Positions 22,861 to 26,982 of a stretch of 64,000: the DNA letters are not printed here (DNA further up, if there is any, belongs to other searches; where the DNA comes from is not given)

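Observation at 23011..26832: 1273-aa fusion of a B12-binding radical-SAM enzyme with a class-V aminotransferase/cysteine-desulfurase-like PLP domain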

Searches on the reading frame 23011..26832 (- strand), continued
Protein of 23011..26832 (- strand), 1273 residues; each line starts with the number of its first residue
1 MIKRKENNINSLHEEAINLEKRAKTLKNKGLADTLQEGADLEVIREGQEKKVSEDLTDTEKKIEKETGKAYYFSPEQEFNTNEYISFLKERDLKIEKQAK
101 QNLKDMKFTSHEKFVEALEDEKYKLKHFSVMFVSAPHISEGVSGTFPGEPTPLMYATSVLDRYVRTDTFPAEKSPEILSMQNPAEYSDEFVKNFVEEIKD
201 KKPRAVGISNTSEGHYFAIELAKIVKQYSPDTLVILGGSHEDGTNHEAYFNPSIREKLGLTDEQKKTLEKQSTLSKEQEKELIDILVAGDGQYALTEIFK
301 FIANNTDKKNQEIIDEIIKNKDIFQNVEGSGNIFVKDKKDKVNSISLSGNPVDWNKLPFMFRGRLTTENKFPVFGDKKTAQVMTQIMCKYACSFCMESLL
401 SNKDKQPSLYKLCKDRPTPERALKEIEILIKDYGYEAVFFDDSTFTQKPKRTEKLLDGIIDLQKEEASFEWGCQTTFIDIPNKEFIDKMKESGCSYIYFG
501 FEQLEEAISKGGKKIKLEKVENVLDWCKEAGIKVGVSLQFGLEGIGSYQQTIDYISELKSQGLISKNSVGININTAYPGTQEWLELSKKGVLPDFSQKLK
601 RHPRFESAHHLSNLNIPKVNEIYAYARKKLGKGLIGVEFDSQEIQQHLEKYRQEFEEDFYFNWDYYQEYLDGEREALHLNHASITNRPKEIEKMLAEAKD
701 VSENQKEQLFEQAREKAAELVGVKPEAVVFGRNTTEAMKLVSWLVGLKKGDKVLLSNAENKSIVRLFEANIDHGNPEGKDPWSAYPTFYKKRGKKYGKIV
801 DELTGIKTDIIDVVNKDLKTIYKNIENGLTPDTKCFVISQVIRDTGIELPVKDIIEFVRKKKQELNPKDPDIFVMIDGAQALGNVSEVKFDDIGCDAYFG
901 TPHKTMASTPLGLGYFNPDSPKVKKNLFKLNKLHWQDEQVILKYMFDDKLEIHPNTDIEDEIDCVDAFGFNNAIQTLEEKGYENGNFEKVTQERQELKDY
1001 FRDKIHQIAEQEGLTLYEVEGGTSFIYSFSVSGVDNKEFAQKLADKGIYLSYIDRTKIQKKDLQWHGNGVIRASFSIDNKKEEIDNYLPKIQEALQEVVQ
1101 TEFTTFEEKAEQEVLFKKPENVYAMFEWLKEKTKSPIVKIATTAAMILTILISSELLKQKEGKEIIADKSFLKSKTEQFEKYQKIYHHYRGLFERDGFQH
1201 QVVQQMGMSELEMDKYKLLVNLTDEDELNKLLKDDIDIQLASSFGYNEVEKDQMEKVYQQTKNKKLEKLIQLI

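Call 6: find_homologous_proteins(query=window:23011-26832:-, max_evalue=0.001)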
Query window:23011-26832:- (1273 aa): 46 proteins with E <= 0.001 among 8000 candidates.
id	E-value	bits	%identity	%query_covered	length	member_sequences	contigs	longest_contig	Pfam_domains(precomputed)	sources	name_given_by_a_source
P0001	0.0e+0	1600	58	95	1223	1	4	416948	PF04055.28,PF00266.26,PF02310.25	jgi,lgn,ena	jgi:selenocysteine lyase/cysteine desulfurase/radical SAM superfamily enzyme YgiQ (UPF0313 family)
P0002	0.0e+0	1294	78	57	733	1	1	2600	PF04055.28,PF02310.25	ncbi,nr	ncbi:MAG TPA: radical SAM protein, partial [Patescibacteria group bacterium]|nr:radical SAM protein 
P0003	0.0e+0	1235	48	97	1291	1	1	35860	PF04055.28,PF00266.26,PF02310.25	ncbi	-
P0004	0.0e+0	1170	44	95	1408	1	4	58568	PF04055.28,PF00266.26,PF02310.25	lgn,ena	-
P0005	0.0e+0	1151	50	85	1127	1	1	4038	PF04055.28,PF00266.26,PF02310.25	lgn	-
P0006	0.0e+0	1054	59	62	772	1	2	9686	PF04055.28,PF00266.26,PF02310.25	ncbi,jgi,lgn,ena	ncbi:MAG: aminotransferase class V-fold PLP-dependent enzyme [Patescibacteria group bacterium]|jgi:r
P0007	2.6e-297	1008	40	99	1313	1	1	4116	PF04055.28,PF00266.26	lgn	-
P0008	6.2e-295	1000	44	86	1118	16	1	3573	PF04055.28,PF00266.26,PF02310.25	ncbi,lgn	-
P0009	7.7e-295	1000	44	85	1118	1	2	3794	PF04055.28,PF00266.26,PF02310.25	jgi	jgi:selenocysteine lyase/cysteine desulfurase/radical SAM superfamily enzyme YgiQ (UPF0313 family)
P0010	2.1e-289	982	40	97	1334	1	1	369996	PF04055.28,PF00266.26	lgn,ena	-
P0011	1.6e-287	976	44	86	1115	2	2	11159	PF04055.28,PF00266.26,PF02310.25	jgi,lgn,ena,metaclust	metaclust:\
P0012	1.0e-284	966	42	90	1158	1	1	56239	PF04055.28,PF00266.26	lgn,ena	-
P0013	3.2e-276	938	47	77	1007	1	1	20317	PF04055.28,PF00266.26,PF02310.25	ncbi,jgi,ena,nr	ncbi:aminotransferase class V-fold PLP-dependent enzyme [Patescibacteria group bacterium]|nr:aminotr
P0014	1.3e-272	926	44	82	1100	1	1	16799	PF04055.28,PF00266.26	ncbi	-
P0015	5.2e-271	921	43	81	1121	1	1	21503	PF04055.28,PF00266.26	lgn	-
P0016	1.1e-268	913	43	80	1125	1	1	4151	PF04055.28,PF00266.26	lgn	-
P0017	2.0e-265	902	43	80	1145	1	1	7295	PF04055.28,PF00266.26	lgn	-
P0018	5.1e-260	884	44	79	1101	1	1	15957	PF04055.28,PF00266.26,PF02310.25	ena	-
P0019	6.4e-258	877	42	80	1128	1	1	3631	PF04055.28,PF00266.26,PF02310.25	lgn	-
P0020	4.1e-223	762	39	79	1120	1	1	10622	PF04055.28,PF00266.26,PF02310.25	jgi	jgi:selenocysteine lyase/cysteine desulfurase/radical SAM superfamily enzyme YgiQ (UPF0313 family)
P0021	3.9e-185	636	43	40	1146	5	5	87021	PF04055.28,PF00266.26,PF02310.25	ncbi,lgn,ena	ncbi:MAG: aminotransferase class V-fold PLP-dependent enzyme [Patescibacteria group bacterium]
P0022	5.2e-184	633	41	40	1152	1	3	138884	PF00155.28,PF04055.28,PF00266.26,PF02310.25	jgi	-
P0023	2.8e-178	614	38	43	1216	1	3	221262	PF04055.28,PF00266.26,PF02310.25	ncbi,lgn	-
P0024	1.1e-133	466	33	39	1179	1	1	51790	PF04055.28,PF00266.26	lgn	-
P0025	3.3e-128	448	40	43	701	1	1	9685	PF04055.28,PF02310.25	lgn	-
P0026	4.7e-117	411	40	39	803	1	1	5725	PF04055.28,PF02310.25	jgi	jgi:radical SAM superfamily enzyme YgiQ (UPF0313 family)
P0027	1.7e-113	399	39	42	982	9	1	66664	PF02668.23,PF04055.28,PF02310.25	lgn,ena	-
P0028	1.5e-99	353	33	41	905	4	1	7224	PF04055.28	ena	-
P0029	5.0e-82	295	30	75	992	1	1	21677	PF04055.28,PF00266.26,PF02310.25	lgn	-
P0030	6.2e-82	295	30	77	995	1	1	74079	PF04055.28,PF00266.26,PF02310.25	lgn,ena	-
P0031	2.3e-77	279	29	71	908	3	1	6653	PF04055.28,PF00266.26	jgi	jgi:selenocysteine lyase/cysteine desulfurase/radical SAM superfamily enzyme YgiQ (UPF0313 family)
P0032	1.7e-76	277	29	67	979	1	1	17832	PF04055.28,PF00266.26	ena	-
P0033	5.4e-69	252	28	75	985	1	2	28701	PF04055.28,PF00266.26,PF02310.25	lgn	-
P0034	7.7e-64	235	27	71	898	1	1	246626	PF04055.28,PF00266.26,PF02310.25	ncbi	ncbi:MAG: aminotransferase class V-fold PLP-dependent enzyme [Gemmatimonadaceae bacterium]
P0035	3.7e-56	209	27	62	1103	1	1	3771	PF04055.28,PF00266.26,PF02310.25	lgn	-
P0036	6.4e-44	169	28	57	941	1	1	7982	PF04055.28,PF02310.25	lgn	-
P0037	9.0e-40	155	29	37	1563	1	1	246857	PF24391.2,PF04055.28,PF10114.16,PF02310.25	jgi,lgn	jgi:radical SAM superfamily enzyme YgiQ (UPF0313 family)/ligand-binding sensor protein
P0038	1.1e-39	155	30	36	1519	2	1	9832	PF24391.2,PF04055.28,PF10114.16,PF02310.25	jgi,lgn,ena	-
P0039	2.1e-38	150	29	37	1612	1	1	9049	PF24391.2,PF04055.28,PF10114.16,PF02310.25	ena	-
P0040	1.2e-32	131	29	35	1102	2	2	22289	PF04055.28,PF00004.36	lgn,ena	-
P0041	1.5e-30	124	27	38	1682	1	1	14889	PF24391.2,PF04055.28,PF10114.16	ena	-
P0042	9.7e-29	118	28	40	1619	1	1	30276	PF24391.2,PF04055.28,PF10114.16,PF02310.25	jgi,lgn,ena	-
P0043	1.9e-24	104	27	25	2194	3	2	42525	PF04055.28,PF10114.16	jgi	-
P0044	1.6e-23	101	26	37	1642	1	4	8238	PF24391.2,PF04055.28,PF10114.16,PF02310.25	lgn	-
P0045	1.5e-4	38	23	36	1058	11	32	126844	PF04055.28,PF02310.25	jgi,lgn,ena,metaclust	metaclust:\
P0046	6.4e-4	36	25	20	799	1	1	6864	PF04055.28,PF02310.25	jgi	jgi:anaerobic magnesium-protoporphyrin IX monomethyl ester cyclase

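Call 12: find_encoding_contigs(protein=P0001, flank=8000, max_places=2)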
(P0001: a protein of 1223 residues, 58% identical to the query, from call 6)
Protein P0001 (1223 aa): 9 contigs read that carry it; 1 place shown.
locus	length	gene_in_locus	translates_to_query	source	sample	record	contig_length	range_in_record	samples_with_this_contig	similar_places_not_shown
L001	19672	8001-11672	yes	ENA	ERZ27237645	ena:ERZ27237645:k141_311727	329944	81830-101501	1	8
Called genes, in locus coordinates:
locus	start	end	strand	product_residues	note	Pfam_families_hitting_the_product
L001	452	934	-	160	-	PF01327:Pep_deformylase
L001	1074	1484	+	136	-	PF24709:DUF7670 (weak)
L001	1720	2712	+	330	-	PF01595:CNNM, PF00571:CBS (faint)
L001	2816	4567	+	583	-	PF00009:GTP_EFTU, PF01926:MMR_HSR1 (weak), PF22042:EF-G_D2, PF03144:GTP_EFTU_D2, PF00679:EFG_C, PF21018:BipA_C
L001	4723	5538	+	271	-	-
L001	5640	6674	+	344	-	PF04055:Radical_SAM, PF13353:Fer4_12 (weak), PF13186:SPASM (weak)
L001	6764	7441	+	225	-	-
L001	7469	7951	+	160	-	-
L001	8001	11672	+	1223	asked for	PF02310:B12-binding (weak), PF04055:Radical_SAM, PF00266:Aminotran_5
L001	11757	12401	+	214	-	PF00702:Hydrolase, PF13419:HAD_2, PF13242:Hydrolase_like (weak)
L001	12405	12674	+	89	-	-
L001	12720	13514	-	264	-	PF02900:LigB, PF01875:Memo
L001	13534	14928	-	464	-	-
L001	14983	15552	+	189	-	PF02834:LigT_PEase, PF10469:AKAP7_NLS (weak), PF13563:2_5_RNA_ligase2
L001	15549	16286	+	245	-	PF03808:Glyco_tran_WecG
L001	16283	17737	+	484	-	PF00749:tRNA-synt_1c, PF19269:Anticodon_2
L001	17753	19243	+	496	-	PF00078:RVT_1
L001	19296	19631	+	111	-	-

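Call 13: find_encoding_contigs(protein=P0010, flank=8000, max_places=2)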
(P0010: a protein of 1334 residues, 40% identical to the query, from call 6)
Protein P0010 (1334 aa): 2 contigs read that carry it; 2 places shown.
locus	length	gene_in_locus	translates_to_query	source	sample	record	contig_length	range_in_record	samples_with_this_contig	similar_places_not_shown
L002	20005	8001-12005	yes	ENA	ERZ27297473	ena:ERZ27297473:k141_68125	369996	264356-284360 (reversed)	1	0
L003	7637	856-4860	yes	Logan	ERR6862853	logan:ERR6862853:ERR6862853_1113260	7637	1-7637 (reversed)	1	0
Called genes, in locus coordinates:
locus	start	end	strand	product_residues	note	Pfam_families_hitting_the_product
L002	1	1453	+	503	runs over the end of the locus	PF01676:Metalloenzyme, PF06415:iPGM_N, PF01663:Phosphodiest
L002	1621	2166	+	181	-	PF00334:NDK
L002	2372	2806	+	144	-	PF00334:NDK (weak)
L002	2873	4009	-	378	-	PF09903:DUF2130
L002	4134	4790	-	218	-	-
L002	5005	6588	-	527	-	PF00239:Resolvase, PF07508:Recombinase, PF13408:Zn_ribbon_recom (weak)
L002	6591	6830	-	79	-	-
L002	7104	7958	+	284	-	PF13814:Replic_Relax (weak)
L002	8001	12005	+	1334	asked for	PF04055:Radical_SAM, PF00266:Aminotran_5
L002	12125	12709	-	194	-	PF01844:HNH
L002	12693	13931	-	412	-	PF02463:SMC_N, PF13175:AAA_15, PF13476:AAA_23, PF13555:AAA_29 (weak), PF13304:AAA_21, PF13175:AAA_15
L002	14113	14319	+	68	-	-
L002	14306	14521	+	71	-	PF13560:HTH_31, PF12844:HTH_19, PF01381:HTH_3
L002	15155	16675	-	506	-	PF00239:Resolvase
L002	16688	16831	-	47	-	-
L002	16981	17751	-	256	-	-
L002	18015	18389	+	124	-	PF09851:SHOCT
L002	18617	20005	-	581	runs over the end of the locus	PF00580:UvrD-helicase, PF01443:Viral_helicase1 (faint), PF13245:AAA_19, PF00580:UvrD-helicase, PF13361:UvrD_C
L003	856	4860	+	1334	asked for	PF04055:Radical_SAM, PF00266:Aminotran_5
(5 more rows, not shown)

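Call 14: find_encoding_contigs(protein=P0034, flank=8000, max_places=2)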
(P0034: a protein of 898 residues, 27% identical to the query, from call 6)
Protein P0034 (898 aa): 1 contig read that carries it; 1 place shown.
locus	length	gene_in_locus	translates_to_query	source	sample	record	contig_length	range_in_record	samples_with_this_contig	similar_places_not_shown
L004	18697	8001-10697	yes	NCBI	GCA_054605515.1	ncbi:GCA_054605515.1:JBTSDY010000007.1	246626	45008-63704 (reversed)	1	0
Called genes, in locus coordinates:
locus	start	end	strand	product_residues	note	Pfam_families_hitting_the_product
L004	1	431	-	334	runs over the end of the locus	-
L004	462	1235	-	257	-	-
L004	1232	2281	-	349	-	PF01471:PG_binding_1, PF03734:YkuD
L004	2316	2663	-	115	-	-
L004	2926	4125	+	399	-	PF13433:Peripla_BP_5, PF13458:Peripla_BP_6, PF01094:ANF_receptor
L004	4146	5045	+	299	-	PF02653:BPD_transp_2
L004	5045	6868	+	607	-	PF02653:BPD_transp_2, PF00005:ABC_tran, PF13304:AAA_21 (faint)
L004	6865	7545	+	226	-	PF00005:ABC_tran, PF02463:SMC_N (faint), PF13304:AAA_21 (faint)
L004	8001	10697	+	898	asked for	PF02310:B12-binding, PF04055:Radical_SAM, PF00266:Aminotran_5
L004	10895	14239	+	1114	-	-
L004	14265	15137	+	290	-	-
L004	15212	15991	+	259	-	-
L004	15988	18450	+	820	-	-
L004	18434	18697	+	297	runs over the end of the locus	PF04539:Sigma70_r3 (weak)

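Call 15: search_protein_families(library=padloc, proteins=[window:23011-26832:-], max_evalue=1)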
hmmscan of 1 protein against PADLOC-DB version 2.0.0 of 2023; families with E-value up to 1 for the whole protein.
window:23011-26832:- (1273 aa): 2 families
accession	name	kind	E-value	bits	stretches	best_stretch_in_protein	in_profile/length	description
PDLC02759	SspA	-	2.2e-07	28.6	2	705-766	38-102/374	SspA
PDLC02657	DndA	-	4.3e-07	27.6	2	818-917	124-213/372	DndA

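Call 16: find_encoding_contigs(protein=P0023, flank=8000, max_places=2)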
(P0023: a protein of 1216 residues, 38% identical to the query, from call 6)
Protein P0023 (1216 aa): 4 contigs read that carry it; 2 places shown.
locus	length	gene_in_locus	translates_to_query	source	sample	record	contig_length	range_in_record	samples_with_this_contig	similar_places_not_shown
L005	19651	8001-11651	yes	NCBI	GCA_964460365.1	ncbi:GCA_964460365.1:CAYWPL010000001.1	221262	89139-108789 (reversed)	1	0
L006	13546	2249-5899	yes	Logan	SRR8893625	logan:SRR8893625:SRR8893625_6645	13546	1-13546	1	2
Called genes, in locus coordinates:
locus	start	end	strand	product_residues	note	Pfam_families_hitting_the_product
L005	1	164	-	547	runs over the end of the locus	PF00133:tRNA-synt_1, PF01406:tRNA-synt_1e (faint), PF09334:tRNA-synt_1g, PF00133:tRNA-synt_1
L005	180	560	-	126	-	PF18895:T4SS_pilin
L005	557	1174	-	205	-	PF18895:T4SS_pilin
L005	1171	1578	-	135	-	PF18895:T4SS_pilin (weak)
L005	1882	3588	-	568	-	PF00239:Resolvase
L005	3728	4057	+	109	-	-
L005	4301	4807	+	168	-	PF00293:NUDIX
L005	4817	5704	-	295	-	PF13344:Hydrolase_6, PF00702:Hydrolase (weak), PF13242:Hydrolase_like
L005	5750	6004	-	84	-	-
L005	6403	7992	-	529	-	-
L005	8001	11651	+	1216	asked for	PF00266:Aminotran_5, PF02310:B12-binding (faint), PF04055:Radical_SAM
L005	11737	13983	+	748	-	PF00395:SLH, PF17897:VCPO_N, PF01569:PAP2 (weak), PF22778:VCPO_2nd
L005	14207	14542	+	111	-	PF08327:AHSA1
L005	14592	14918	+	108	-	-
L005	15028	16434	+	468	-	PF00696:AA_kinase, PF01472:PUA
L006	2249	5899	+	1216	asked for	PF00266:Aminotran_5, PF02310:B12-binding (faint), PF04055:Radical_SAM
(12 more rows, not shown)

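Call 17: find_encoding_contigs(protein=P0022, flank=8000, max_places=2)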
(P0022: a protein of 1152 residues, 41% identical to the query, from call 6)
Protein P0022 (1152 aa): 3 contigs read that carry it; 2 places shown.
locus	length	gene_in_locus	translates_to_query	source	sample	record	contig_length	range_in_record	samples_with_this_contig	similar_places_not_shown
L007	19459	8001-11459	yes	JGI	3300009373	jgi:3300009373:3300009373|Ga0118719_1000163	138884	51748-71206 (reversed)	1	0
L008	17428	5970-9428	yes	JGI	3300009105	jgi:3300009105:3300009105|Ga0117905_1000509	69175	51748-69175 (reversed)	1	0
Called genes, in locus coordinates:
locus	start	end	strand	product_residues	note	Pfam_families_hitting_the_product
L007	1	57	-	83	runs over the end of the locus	PF12728:HTH_17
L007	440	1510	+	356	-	PF13479:AAA_24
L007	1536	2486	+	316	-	PF12705:PDDEXK_1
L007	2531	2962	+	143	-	-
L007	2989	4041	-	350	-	PF01451:LMWPc, PF13489:Methyltransf_23, PF03848:TehB, PF05175:MTS, PF02353:CMAS, PF08241:Methyltransf_11, PF08242:Methyltransf_12, PF13649:Methyltransf_25, +2 more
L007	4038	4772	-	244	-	PF13847:Methyltransf_31 (weak), PF08241:Methyltransf_11, PF08242:Methyltransf_12 (weak), PF13649:Methyltransf_25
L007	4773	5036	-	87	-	-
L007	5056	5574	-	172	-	PF13539:Peptidase_M15_4 (weak)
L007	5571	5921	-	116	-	PF16083:Phage_holin_3_3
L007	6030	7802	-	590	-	-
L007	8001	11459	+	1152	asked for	PF00155:Aminotran_1_2 (faint), PF00266:Aminotran_5, PF02310:B12-binding (weak), PF04055:Radical_SAM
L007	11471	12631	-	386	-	-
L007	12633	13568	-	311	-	PF22768:SPP1_Dit (weak)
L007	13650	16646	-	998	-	PF10145:PhageMin_Tail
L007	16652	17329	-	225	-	-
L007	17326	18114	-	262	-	-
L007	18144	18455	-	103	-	-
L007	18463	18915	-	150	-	-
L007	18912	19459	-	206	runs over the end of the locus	-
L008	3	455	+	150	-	?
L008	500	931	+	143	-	-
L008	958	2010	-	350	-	PF01451:LMWPc, PF13489:Methyltransf_23, PF03848:TehB, PF05175:MTS, PF02353:CMAS, PF08241:Methyltransf_11, PF08242:Methyltransf_12, PF13649:Methyltransf_25, +2 more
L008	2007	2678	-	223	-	PF13847:Methyltransf_31 (weak), PF08241:Methyltransf_11, PF08242:Methyltransf_12 (weak), PF13649:Methyltransf_25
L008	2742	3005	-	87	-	-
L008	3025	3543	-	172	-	PF13539:Peptidase_M15_4 (weak)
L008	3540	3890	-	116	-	PF16083:Phage_holin_3_3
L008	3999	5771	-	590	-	-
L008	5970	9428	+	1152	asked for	PF00155:Aminotran_1_2 (faint), PF00266:Aminotran_5, PF02310:B12-binding (weak), PF04055:Radical_SAM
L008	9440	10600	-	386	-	-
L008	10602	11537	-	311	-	PF22768:SPP1_Dit (weak)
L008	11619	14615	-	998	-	PF10145:PhageMin_Tail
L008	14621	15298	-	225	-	-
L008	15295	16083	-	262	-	-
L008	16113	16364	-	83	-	-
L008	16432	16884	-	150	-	-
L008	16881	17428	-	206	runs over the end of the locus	-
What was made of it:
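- The L007 and L008 fusion sits inside a phage tail/lysis region (call 17).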
